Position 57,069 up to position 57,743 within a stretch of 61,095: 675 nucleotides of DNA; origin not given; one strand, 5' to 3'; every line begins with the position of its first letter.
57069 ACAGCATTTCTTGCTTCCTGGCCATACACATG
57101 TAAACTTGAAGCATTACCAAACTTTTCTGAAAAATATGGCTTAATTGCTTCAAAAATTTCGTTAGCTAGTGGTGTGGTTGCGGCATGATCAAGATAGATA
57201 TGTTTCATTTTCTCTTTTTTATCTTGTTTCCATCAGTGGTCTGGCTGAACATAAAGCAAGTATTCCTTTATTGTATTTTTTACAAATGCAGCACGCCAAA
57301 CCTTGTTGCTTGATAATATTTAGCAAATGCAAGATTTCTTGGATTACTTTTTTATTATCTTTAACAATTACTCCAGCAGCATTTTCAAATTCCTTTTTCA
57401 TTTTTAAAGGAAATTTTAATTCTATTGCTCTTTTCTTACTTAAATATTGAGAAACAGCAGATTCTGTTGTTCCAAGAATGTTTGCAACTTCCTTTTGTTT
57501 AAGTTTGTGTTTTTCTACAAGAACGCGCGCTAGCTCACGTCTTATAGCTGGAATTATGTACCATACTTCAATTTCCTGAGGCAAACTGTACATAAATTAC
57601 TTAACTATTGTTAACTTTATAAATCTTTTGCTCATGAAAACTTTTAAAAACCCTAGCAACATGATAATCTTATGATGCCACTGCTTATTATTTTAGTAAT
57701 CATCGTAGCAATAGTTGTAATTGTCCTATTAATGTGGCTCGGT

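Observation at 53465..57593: Radical SAM + unknown Rossmann-like enzyme embedded in the Fe-S operon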

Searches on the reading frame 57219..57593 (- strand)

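Call 3: search_protein_families(library=pfam, proteins=[window:57219-57593:-], max_evalue=0.1)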
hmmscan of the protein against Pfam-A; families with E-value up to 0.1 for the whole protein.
window:57219-57593:- (124 aa): 19 families
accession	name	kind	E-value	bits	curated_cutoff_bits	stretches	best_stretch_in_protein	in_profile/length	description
PF01381.28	HTH_3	-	0.00014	22.2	23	1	27-59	6-38/55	Helix-turn-helix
PF25318.1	WH_GDS1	-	0.0017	18.8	27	1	15-71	25-78/95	GDS1 winged helix domain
PF09048.16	Cro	-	0.0028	18.1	32.7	1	30-60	12-42/59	Cro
PF00216.26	Bac_DNA_binding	-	0.0037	17.9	22.4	1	18-60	3-45/90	Bacterial DNA-binding protein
PF04545.22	Sigma70_r4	-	0.011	15.6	24.1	1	29-52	19-42/50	Sigma-70, region 4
PF24034.1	DUF7343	-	0.014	15.7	27.6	1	30-53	18-41/62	Domain of unknown function (DUF7343)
PF08281.18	Sigma70_r4_2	-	0.015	15.4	25.7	1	30-53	26-49/54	Sigma-70, region 4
PF17762.8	HTH_ParB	-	0.016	15.8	22.6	1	24-51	14-41/102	ParB HTH domain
PF13764.11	E3_UbLigase_R4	-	0.019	13.6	23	1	25-105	410-482/809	E3 ubiquitin-protein ligase UBR4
PF13744.12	HTH_37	-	0.02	15.1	27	1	25-51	26-52/80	Helix-turn-helix domain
PF13545.12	HTH_Crp_2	-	0.021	15.2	27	1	29-53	21-45/70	Crp-like helix-turn-helix domain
PF16509.11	KORA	-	0.029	15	26.7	1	22-52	23-52/84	TrfB plasmid transcriptional repressor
PF21476.4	PF0610-like_N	-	0.031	14.9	33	0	17-47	2-31/50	PF0610-like, N-terminal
PF04814.19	HNF-1_N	-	0.037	14.9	29.7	1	23-53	127-157/175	Hepatocyte nuclear factor 1 (HNF-1), N terminus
PF01022.26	HTH_5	-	0.041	14.2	22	0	27-53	12-38/47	Bacterial regulatory protein, arsR family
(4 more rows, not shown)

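Call 4: search_protein_families(library=ncbifam, proteins=[window:57219-57593:-], max_evalue=0.1)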
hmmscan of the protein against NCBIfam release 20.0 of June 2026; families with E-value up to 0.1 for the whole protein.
window:57219-57593:- (124 aa): 13 families
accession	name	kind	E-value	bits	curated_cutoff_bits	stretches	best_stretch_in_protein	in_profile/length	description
TIGR02937.1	sigma70-ECF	superfamily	0.0026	17.4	42.9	1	25-54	128-157/165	sigma-70 family RNA polymerase sigma factor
NF033788.1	HTH_metalloreg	subfamily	0.0057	16.4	55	1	17-53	12-48/77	metalloregulator ArsR/SmtB family transcription factor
TIGR02479.1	FliA_WhiG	subfamily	0.0063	16.3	189.6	1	28-53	189-214/224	FliA/WhiG family RNA polymerase sigma factor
TIGR03830.1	CxxCG_CxxCG_HTH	subfamily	0.0072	16.1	61.8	1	27-52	75-100/127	type II TA system antitoxin MqsA family protein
NF038310.1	lysogeny_AimR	equivalog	0.0072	15.4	70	1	26-70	5-49/365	AimR family lysis-lysogeny pheromone receptor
NF003056.0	PRK03975.1-4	equivalog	0.0073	16.2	115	1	26-58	17-47/145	putative transcriptional regulator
TIGR03879.1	near_KaiC_dom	domain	0.015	15.7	65.1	1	24-82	27-86/91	probable regulatory domain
TIGR02607.1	antidote_HigA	equivalog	0.028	14.3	47.7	1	27-74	17-64/81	HigA family addiction module antitoxin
NF052239.1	antitox_spr1629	equivalog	0.03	13.4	335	1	29-81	14-66/377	spr1629 family repressor/antitoxin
NF053602.1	Phr_regulator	exception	0.043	13.4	320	1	27-92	115-179/191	heat shock transcription regulator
NF052532.1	TransRegPagRBaca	equivalog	0.045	13.9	170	1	19-93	30-97/99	transcriptional repressor PagR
TIGR00721.1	tfx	subfamily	0.056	13.3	60.25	1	27-83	18-76/137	Tfx family DNA-binding protein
NF047541.1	telomere_Tpg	equivalog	0.06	13.3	90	1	15-55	19-59/183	telomere-protecting terminal protein Tpg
